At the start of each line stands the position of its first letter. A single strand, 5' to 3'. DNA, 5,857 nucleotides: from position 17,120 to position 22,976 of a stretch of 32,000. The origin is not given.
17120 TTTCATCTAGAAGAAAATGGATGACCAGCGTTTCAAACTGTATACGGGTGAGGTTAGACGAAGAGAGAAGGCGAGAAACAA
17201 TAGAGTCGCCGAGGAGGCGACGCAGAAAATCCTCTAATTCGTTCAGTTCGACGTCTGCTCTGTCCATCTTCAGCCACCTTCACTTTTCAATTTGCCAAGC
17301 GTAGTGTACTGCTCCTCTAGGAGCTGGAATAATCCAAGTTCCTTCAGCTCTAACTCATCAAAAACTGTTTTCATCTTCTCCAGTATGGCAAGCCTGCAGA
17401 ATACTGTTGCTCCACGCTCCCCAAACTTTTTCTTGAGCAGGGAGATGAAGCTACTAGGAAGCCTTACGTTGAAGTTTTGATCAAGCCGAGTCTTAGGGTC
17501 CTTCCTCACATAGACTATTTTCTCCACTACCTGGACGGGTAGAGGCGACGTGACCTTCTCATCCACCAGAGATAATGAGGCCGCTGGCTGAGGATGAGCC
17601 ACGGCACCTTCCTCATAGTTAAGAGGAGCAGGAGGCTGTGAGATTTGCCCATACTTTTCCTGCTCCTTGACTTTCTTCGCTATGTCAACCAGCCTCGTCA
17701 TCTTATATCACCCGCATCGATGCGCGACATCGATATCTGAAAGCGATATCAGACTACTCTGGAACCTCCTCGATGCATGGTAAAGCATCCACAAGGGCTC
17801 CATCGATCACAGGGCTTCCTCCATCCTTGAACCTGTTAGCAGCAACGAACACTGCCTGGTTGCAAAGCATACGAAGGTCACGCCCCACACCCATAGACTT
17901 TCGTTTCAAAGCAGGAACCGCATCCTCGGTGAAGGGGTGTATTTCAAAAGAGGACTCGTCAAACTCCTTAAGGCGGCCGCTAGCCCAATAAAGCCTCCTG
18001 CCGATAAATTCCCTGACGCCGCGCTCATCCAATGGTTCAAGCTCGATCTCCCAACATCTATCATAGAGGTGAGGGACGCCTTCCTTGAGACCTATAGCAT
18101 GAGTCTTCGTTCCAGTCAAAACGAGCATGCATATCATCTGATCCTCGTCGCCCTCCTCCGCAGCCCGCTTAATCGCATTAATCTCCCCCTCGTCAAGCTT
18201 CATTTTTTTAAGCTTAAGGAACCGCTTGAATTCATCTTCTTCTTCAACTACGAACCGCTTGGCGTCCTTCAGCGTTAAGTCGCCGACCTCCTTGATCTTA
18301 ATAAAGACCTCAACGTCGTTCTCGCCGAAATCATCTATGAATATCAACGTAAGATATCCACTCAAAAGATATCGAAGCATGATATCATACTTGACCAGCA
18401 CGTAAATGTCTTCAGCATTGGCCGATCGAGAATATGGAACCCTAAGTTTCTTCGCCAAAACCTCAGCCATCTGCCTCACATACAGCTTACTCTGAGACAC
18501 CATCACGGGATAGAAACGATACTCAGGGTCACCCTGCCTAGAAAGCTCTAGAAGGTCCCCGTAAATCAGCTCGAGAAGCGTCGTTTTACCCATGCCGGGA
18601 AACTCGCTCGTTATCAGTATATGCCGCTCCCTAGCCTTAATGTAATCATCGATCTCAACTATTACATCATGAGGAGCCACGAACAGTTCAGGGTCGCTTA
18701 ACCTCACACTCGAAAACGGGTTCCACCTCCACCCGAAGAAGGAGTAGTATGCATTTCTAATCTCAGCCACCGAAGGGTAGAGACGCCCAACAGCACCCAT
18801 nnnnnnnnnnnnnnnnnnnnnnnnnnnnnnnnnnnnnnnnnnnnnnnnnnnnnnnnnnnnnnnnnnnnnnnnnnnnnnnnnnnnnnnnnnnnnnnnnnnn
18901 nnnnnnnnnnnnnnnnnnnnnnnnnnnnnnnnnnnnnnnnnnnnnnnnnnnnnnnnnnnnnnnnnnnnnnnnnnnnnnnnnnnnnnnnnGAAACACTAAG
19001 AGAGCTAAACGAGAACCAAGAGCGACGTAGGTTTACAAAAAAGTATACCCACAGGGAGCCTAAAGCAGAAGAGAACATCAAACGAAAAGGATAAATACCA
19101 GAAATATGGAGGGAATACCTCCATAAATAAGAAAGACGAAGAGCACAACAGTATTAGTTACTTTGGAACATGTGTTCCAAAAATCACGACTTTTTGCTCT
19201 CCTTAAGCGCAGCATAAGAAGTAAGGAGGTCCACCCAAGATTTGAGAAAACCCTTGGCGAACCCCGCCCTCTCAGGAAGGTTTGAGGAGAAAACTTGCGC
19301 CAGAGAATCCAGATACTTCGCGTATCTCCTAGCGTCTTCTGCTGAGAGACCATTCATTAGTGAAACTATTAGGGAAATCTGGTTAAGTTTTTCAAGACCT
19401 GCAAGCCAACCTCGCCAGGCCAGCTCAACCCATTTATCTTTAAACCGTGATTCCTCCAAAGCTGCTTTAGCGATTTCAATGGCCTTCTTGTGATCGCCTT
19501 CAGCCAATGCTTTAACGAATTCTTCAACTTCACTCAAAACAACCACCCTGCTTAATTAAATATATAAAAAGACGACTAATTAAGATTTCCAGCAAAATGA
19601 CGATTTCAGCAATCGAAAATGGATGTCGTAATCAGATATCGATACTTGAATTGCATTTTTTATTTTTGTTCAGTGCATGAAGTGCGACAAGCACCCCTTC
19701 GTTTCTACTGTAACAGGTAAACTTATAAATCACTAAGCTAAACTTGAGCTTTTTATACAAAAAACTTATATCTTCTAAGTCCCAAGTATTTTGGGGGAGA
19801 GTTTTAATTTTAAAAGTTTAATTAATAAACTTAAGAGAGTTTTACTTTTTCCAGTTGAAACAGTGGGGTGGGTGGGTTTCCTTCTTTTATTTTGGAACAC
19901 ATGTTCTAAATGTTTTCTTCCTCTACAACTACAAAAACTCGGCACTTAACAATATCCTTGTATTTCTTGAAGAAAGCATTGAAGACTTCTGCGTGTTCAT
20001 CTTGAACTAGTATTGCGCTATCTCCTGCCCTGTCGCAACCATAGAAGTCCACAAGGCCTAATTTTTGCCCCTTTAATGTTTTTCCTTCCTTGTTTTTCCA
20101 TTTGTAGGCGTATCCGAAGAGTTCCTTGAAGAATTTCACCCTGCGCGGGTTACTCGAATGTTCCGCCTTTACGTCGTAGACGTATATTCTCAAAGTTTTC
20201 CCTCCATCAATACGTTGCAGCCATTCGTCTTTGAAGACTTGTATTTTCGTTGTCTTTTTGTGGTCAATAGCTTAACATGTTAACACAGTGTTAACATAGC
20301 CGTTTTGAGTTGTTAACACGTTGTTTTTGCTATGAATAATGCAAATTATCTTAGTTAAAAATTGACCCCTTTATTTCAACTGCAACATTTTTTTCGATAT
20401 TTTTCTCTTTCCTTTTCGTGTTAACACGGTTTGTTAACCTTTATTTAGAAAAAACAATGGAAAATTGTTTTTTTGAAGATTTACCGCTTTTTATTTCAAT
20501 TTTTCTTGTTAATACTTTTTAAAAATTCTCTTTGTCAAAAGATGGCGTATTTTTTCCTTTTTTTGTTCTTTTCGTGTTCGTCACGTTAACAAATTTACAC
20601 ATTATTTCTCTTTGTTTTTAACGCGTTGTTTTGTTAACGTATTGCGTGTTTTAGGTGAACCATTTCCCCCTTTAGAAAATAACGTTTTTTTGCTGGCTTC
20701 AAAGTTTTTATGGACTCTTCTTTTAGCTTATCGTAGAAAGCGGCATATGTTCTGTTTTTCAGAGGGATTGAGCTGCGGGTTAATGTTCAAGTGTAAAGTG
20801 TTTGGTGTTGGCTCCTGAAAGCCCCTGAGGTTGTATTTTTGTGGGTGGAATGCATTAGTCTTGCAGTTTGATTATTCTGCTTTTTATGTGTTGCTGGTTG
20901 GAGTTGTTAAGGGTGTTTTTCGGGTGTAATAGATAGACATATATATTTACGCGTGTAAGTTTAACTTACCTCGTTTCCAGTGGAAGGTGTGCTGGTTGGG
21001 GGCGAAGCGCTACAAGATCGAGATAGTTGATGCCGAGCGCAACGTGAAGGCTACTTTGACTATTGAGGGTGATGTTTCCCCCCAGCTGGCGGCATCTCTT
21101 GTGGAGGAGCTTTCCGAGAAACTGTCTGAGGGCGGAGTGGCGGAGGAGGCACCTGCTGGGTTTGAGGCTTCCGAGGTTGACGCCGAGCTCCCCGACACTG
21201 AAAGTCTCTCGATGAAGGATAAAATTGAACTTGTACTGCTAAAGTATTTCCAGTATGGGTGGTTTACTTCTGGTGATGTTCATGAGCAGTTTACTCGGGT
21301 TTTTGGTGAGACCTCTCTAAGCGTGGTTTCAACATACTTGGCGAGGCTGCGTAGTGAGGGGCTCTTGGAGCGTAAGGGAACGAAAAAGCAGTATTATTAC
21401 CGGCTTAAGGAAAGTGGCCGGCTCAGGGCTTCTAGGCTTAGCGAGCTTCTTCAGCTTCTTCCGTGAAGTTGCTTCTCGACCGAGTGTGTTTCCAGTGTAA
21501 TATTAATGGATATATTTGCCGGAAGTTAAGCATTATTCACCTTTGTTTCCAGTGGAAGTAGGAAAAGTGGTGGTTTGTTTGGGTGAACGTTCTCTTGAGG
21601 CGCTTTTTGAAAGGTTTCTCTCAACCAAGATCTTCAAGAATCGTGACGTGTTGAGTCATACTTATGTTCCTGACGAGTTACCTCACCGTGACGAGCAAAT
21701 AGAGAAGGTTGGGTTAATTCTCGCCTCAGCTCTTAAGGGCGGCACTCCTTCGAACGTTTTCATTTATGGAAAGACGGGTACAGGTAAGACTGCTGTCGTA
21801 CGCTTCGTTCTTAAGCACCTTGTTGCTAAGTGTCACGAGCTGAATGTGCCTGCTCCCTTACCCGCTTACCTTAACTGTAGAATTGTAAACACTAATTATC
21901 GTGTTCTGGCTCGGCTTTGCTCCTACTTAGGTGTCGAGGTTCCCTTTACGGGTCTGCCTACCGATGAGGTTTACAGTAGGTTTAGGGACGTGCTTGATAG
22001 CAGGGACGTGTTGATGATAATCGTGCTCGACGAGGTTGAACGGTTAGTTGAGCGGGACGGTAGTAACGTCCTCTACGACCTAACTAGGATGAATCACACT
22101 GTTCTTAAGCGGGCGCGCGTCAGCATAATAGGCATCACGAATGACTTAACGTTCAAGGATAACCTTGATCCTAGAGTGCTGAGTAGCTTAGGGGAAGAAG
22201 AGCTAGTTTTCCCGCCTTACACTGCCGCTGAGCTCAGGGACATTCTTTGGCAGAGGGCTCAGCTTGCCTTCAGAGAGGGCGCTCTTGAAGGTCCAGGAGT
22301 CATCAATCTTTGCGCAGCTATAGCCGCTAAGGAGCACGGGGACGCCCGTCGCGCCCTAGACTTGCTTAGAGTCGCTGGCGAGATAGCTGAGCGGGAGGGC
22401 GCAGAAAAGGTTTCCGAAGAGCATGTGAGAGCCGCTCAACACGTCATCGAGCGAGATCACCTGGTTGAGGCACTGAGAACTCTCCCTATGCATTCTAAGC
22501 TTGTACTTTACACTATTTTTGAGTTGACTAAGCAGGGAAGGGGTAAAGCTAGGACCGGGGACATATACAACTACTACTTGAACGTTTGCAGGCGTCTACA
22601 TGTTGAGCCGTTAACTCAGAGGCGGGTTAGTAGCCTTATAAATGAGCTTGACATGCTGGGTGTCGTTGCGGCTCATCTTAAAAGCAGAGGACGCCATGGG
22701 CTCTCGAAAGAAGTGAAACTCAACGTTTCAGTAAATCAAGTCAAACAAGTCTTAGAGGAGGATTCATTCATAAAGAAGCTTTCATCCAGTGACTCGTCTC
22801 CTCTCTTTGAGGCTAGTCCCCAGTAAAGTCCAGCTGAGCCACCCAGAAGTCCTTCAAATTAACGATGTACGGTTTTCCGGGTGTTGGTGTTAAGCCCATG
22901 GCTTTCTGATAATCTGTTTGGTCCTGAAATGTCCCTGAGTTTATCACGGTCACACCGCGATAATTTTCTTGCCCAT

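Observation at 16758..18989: Origin-proximal operon: ExeA/ORC-like AAA+ ATPase + RHH protein + HTH protein, matching no system I recognise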

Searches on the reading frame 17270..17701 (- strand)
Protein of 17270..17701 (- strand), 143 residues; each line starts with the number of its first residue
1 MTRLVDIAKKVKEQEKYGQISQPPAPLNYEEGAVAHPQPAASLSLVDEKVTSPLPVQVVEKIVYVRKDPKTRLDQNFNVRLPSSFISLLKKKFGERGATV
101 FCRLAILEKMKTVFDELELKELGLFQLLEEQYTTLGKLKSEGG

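Call 3: search_protein_families(library=pfam, proteins=[window:17270-17701:-], max_evalue=1)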
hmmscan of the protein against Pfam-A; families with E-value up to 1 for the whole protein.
window:17270-17701:- (143 aa): 1 family
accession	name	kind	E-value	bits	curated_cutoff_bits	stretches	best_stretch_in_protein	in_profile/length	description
PF17779.7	NOD2_WH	-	0.087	13.4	23.1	1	102-125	7-32/57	NOD2 winged helix domain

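Call 4: search_protein_families(library=padloc, proteins=[window:17270-17701:-], max_evalue=1)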
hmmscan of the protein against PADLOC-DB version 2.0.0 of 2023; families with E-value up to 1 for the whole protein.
window:17270-17701:- (143 aa): 0 families

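Call 7: search_protein_families(library=ncbifam, proteins=[window:17270-17701:-], max_evalue=1)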
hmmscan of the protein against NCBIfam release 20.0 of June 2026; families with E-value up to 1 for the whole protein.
window:17270-17701:- (143 aa): 0 families

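Call 8: search_protein_families(library=phrogs, proteins=[window:17270-17701:-], max_evalue=1)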
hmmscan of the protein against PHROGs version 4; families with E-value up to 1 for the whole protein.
window:17270-17701:- (143 aa): 0 families

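Call 55: search_solved_structures(query=A6, max_evalue=10, show_alignments=2)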
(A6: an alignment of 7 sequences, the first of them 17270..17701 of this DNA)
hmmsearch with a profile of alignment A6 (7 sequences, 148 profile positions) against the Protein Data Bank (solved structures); distinct sequences matched with E-value up to 10: 7.
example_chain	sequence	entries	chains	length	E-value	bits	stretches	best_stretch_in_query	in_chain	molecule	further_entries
8auv_R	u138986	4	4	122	0.18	15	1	44-101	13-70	uS10 (40S ribosomal protein S20) | 40S ribosomal protein S20-2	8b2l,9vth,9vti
9h3g_Ba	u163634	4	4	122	0.32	14.2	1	49-101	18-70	Small ribosomal subunit protein uS10y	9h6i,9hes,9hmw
9sdq_BU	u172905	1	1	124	0.4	13.9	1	51-101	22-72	Small ribosomal subunit protein uS10z/uS10x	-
7qiy_L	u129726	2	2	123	0.41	13.8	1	50-101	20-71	Ribosomal_S10 domain-containing protein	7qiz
8rdx_B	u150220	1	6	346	0.83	12.8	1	105-141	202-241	Geranylgeranyl transferase type-1 subunit beta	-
1n4p_B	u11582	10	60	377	0.9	12.7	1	105-141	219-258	Geranylgeranyl transferase type-1 subunit beta | Geranylgeranyl transferase type I beta subunit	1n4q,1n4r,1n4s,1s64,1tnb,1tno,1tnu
8jiw_BU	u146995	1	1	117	0.96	12.6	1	49-101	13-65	Ribosomal protein S10 domain-containing protein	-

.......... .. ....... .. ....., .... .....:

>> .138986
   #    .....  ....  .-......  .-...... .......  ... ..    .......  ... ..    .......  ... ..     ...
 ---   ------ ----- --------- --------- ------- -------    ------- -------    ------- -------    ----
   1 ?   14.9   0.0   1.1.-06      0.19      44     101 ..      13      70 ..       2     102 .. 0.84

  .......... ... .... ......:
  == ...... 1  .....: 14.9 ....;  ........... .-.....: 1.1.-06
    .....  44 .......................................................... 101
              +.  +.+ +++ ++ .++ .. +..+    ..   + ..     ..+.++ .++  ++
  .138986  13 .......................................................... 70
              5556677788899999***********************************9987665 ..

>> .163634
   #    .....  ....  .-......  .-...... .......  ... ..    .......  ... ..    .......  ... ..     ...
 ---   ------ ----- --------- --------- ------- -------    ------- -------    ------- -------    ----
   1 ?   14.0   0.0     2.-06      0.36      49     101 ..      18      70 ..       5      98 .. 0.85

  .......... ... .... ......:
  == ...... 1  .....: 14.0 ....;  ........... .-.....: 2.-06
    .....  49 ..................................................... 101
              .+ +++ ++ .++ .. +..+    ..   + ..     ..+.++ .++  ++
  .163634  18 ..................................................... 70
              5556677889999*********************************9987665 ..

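Call 90: search_protein_families(library=pfam, alignment_id=A6, max_evalue=10)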
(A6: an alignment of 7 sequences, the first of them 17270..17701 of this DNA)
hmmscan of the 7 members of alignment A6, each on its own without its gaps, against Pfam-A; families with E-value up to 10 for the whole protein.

A. member 1, window:17270-17701:- (143 aa): 1 family
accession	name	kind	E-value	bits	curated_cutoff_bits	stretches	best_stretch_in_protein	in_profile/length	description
PF17779.7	NOD2_WH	-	0.087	13.4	23.1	1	102-125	7-32/57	NOD2 winged helix domain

B. families by the number of members that match (of 7 scanned): 6 families
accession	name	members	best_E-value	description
PF03869.20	Arc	5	0.02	Arc-like DNA binding domain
PF01198.24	Ribosomal_L31e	1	0.024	Ribosomal protein L31e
PF17779.7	NOD2_WH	1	0.087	NOD2 winged helix domain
PF08930.15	DUF1912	1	0.11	Domain of unknown function (DUF1912)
PF08534.16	Redoxin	1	0.14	Redoxin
PF04977.20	DivIC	1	1.8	Septum formation initiator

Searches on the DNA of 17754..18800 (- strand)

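Call 110: search_rna_families(sources=[L001, L081, L094], threshold=gathering)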
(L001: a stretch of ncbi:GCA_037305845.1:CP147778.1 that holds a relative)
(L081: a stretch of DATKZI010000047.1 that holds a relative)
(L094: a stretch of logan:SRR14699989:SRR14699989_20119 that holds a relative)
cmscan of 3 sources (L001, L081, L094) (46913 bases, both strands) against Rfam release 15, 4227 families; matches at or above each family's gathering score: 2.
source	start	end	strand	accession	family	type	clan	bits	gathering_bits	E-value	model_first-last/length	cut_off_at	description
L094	2440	2541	+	RF00005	tRNA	Gene; tRNA;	CL00001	52.1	29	2e-08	1-71/71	no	tRNA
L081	5065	5139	-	RF00005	tRNA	Gene; tRNA;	CL00001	51.4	29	3.1e-08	1-71/71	no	tRNA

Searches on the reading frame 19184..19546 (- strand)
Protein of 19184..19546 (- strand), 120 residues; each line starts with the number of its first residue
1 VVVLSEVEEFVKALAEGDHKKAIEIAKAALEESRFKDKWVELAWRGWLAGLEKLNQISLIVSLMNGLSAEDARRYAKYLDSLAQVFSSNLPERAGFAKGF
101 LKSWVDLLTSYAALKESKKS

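Call 3: search_protein_families(library=pfam, proteins=[window:19184-19546:-], max_evalue=1)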
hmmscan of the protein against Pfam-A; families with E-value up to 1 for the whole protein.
window:19184-19546:- (120 aa): 3 families
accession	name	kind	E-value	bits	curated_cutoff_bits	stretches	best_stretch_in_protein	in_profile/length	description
PF02607.22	B12-binding_2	-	0.055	14.1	23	1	8-32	3-27/74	B12 binding domain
PF25472.1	DUF7902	-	0.12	13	26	1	55-88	38-71/85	Domain of unknown function (DUF7902)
PF14559.12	TPR_19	-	0.14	13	25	1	13-33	1-21/68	Tetratricopeptide repeat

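Call 4: search_protein_families(library=padloc, proteins=[window:19184-19546:-], max_evalue=1)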
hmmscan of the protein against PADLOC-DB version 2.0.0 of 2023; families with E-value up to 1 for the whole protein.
window:19184-19546:- (120 aa): 0 families

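Call 7: search_protein_families(library=ncbifam, proteins=[window:19184-19546:-], max_evalue=1)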
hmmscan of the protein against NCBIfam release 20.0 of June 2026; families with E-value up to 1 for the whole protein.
window:19184-19546:- (120 aa): 0 families

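Call 8: search_protein_families(library=phrogs, proteins=[window:19184-19546:-], max_evalue=1)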
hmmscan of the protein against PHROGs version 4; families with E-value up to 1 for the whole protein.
window:19184-19546:- (120 aa): 0 families

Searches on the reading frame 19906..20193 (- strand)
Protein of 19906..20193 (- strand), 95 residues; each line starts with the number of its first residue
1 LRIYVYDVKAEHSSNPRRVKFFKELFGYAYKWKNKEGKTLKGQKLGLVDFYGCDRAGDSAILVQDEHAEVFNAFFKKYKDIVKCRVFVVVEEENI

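Call 3: search_protein_families(library=pfam, proteins=[window:19906-20193:-], max_evalue=1)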
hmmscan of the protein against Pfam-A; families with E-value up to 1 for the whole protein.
window:19906-20193:- (95 aa): 0 families

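Call 4: search_protein_families(library=padloc, proteins=[window:19906-20193:-], max_evalue=1)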
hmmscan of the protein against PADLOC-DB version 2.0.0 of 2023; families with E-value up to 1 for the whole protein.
window:19906-20193:- (95 aa): 0 families

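Call 7: search_protein_families(library=ncbifam, proteins=[window:19906-20193:-], max_evalue=1)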
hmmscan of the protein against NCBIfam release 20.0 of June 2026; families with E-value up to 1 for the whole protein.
window:19906-20193:- (95 aa): 2 families
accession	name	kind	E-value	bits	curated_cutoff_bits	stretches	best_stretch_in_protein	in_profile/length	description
NF002704.0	PRK02507.1-2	equivalog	0.04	12.9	570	1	47-89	213-255/410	proton extrusion protein PcxA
TIGR03959.1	hyd_TM1266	equivalog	0.19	11.6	60.8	1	61-95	8-42/76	TM1266 family iron-only hydrogenase system putative regulator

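Call 8: search_protein_families(library=phrogs, proteins=[window:19906-20193:-], max_evalue=1)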
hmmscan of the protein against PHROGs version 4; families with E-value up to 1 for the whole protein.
window:19906-20193:- (95 aa): 0 families

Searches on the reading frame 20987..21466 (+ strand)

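Call 3: search_protein_families(library=pfam, proteins=[window:20987-21466:+], max_evalue=1)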
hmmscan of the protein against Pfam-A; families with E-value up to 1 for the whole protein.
window:20987-21466:+ (159 aa): 4 families
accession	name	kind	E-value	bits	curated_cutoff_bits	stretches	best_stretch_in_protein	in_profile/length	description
PF03965.22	Penicillinase_R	-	0.0045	17.8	22.6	1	93-147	18-72/115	Penicillinase repressor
PF13338.12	AbiEi_4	-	0.015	15.9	25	1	89-129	10-40/49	Transcriptional regulator, AbiEi antitoxin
PF07848.18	PaaX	-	0.097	13.4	24.8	1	112-143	38-69/70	PaaX-like protein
PF09079.17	Cdc6_C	-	0.15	12.5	25.1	1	93-142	29-83/96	CDC6, C terminal winged helix domain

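Call 4: search_protein_families(library=padloc, proteins=[window:20987-21466:+], max_evalue=1)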
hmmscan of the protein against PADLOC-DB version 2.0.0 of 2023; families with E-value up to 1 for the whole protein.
window:20987-21466:+ (159 aa): 3 families
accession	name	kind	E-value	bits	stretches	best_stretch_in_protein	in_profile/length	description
PDLC01438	Csa3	-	0.00016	19.8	1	75-146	144-207/305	"CAS-I,CAS-II,CAS-III,CAS-IV,CAS-V,CAS-VI; associated_signaling"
PDLC01879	CARF3--CARF_TM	-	0.01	13.5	1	74-149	151-218/222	-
PDLC01846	CARF3--CARF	-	0.011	13.2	1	38-147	172-284/289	-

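Call 7: search_protein_families(library=ncbifam, proteins=[window:20987-21466:+], max_evalue=1)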
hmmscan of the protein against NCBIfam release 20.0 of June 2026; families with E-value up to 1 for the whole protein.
window:20987-21466:+ (159 aa): 4 families
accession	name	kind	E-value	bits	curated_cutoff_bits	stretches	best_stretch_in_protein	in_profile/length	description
NF033789.1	repress_SdpR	subfamily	0.0042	17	100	1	77-142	6-66/79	autorepressor SdpR family transcription factor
NF033788.1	HTH_metalloreg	subfamily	0.015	15.1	55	1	109-143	37-71/77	metalloregulator ArsR/SmtB family transcription factor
NF040642.1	sulf_sens_BigR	equivalog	0.06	13.4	155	1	114-143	50-79/95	sulfite-sensing transcriptional repressor BigR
TIGR01884.1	cas_HTH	subfamily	0.11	11.9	60.2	1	109-138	168-197/202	CRISPR-associated CARF protein Csa3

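Call 8: search_protein_families(library=phrogs, proteins=[window:20987-21466:+], max_evalue=1)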
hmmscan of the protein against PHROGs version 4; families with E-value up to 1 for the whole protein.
window:20987-21466:+ (159 aa): 7 families
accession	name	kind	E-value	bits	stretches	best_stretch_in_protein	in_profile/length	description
phrog_37014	-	unknown function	0.035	14.9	1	104-145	13-56/65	-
phrog_2030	-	transcription regulation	0.038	14.7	1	109-152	41-86/202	transcriptional regulator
phrog_2440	-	transcription regulation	0.048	14.6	1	98-145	49-92/126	transcriptional regulator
phrog_1324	-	transcription regulation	0.05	14.2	1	105-147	39-81/172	transcriptional activator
phrog_11195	-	unknown function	0.12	12.8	1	99-134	40-75/122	-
phrog_5978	-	unknown function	0.16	12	1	75-141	292-356/364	-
phrog_20636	-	unknown function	0.34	12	0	72-144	74-148/155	-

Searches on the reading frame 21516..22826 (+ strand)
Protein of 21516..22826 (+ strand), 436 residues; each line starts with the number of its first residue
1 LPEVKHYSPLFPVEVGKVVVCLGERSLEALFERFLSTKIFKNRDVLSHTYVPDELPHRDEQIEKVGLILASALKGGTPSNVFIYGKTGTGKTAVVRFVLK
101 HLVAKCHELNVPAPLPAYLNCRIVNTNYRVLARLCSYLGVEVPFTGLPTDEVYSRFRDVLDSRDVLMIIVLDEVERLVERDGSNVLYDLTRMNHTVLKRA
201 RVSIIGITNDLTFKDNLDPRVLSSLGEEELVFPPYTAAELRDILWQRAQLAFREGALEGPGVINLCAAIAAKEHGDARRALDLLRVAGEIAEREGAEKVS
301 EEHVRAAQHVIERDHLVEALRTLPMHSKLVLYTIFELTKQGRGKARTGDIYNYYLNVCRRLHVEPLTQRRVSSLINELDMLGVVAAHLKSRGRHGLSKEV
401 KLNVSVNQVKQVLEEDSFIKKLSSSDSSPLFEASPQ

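Call 3: search_protein_families(library=pfam, proteins=[window:21516-22826:+], max_evalue=1)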
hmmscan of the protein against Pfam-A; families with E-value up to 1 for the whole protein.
window:21516-22826:+ (436 aa): 25 families
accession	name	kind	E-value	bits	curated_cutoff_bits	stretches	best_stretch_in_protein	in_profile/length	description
PF09079.17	Cdc6_C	-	6.6e-30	103.4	25.1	1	318-411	1-95/96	CDC6, C terminal winged helix domain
PF22703.2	Cdc6_lid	-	3e-28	98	27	1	241-308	1-67/68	Cdc6 AAA+ ATPase-type lid domain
PF13401.12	AAA_22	-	2.1e-10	41.4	27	1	78-203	5-117/130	AAA domain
PF13191.12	AAA_16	-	4.9e-10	40.6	32.6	1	54-113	1-64/167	AAA ATPase domain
PF00004.35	AAA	-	1.5e-08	35.6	21.2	1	82-223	2-121/131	ATPase family associated with various cellular activities (AAA)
PF22606.2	Cdc6-ORC-like_ATPase_lid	-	2.6e-07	30.9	27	1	235-294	1-59/60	Cdc6/ORC-like, ATPase lid domain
PF01637.24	ATPase_2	-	3e-05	24.4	33.2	1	69-199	11-145/225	ATPase domain predominantly from Archaea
PF05729.18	NACHT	-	0.00012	22.4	26.7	1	81-184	3-108/167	NACHT domain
PF05673.19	DUF815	-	0.0011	18.6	23.8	1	53-105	28-80/249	Protein of unknown function (DUF815)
PF00270.35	DEAD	-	0.0093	16.1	26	1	78-101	14-38/167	DEAD/DEAH box helicase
PF02367.23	TsaE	-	0.011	16.1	26.6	1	58-105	3-48/128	Threonylcarbamoyl adenosine biosynthesis protein TsaE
PF05621.17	TniB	-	0.013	15.4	22.4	1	75-179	32-133/189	Bacterial TniB protein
PF16193.11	AAA_assoc_2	-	0.014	16.1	34.3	1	266-307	12-54/81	AAA C-terminal domain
PF24883.2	NPHP3_N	-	0.037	14.7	24.8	1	78-108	22-52/164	Nephrocystin 3, N-terminal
PF09848.15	SLFN-g3_helicase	-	0.043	13.5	24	1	80-205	3-119/354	Schlafen group 3, DNA/RNA helicase domain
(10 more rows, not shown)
